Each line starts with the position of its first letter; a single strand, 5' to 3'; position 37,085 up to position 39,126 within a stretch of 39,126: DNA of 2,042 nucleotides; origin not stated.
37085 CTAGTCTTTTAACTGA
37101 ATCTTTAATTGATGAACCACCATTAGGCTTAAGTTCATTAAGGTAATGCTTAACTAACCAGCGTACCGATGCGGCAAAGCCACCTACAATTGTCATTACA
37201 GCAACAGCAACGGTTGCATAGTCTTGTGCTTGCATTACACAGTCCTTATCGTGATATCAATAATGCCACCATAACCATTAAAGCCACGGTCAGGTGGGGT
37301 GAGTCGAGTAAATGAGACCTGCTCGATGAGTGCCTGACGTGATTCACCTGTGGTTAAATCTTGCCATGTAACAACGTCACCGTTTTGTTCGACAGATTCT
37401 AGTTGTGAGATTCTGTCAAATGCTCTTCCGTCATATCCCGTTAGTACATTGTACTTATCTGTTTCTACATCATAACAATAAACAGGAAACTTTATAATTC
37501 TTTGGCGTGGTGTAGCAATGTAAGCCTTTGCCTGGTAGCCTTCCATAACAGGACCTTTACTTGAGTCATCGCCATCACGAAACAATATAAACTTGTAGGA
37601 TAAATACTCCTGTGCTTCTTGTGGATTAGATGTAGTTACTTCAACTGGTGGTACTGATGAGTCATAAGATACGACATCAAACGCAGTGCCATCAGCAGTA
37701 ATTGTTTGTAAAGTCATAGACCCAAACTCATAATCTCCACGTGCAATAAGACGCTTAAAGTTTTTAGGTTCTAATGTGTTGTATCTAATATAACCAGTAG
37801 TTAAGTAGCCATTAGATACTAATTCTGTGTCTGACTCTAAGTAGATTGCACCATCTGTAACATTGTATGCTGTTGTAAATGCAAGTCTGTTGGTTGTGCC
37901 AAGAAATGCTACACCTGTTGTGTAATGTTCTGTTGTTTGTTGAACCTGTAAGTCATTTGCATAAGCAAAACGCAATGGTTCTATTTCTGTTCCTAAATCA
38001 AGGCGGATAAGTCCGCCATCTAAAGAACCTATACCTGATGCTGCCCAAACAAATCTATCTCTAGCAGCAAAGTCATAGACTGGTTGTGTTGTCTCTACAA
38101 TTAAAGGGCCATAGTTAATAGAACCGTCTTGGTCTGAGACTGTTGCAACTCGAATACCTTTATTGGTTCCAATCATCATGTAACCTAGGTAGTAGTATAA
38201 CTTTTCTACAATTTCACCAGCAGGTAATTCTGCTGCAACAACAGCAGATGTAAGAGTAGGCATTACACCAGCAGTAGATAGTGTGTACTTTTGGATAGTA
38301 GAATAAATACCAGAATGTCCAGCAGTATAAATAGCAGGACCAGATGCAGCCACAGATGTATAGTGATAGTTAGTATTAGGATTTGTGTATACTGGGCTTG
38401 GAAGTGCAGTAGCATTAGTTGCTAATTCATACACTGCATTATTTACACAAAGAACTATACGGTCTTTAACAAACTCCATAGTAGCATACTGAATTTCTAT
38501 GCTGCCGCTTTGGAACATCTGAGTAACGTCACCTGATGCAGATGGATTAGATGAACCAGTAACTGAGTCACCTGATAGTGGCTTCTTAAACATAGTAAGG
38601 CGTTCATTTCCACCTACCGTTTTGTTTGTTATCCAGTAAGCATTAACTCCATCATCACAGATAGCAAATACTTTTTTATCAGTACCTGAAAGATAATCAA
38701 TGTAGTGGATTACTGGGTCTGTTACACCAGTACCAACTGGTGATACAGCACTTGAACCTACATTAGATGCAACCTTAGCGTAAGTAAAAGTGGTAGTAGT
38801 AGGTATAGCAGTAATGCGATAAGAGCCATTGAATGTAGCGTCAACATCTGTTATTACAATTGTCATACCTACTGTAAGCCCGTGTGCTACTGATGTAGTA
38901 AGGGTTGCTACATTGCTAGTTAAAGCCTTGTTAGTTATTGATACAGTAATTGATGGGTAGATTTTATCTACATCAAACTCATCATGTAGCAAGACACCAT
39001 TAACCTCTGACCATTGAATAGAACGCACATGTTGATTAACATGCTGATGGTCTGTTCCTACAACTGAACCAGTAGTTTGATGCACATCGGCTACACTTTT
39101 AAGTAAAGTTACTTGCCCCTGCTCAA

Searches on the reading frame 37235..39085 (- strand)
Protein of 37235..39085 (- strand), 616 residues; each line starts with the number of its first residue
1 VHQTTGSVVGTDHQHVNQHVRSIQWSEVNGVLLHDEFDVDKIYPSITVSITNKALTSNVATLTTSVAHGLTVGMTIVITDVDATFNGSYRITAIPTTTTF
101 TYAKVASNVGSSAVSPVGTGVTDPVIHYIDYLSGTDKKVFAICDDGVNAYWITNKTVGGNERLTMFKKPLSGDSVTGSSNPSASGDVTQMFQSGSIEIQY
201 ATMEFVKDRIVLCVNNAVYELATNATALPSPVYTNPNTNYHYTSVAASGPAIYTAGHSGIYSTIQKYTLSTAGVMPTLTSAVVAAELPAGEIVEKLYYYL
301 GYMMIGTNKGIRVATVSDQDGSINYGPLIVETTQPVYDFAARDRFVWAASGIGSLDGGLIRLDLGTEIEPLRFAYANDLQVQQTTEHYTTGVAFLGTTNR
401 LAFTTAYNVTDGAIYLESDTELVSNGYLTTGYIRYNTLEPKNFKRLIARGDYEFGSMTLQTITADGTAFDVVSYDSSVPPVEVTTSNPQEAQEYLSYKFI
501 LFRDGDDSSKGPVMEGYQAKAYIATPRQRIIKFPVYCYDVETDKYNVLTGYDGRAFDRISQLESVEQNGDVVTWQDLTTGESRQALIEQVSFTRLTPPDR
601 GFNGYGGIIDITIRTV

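Call 30: search_protein_families(library=phrogs, proteins=[window:37235-39085:-], max_evalue=0.00001)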
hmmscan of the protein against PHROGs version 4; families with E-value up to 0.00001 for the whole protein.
window:37235-39085:- (616 aa): 1 family
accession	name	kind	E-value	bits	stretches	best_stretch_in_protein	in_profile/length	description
phrog_11667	-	unknown function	1.4e-100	338.7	1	188-616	204-638/642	-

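Call 63: search_protein_families(library=pfam, proteins=[window:37235-39085:-], max_evalue=0.001)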
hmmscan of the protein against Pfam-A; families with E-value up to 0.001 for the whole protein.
window:37235-39085:- (616 aa): 0 families
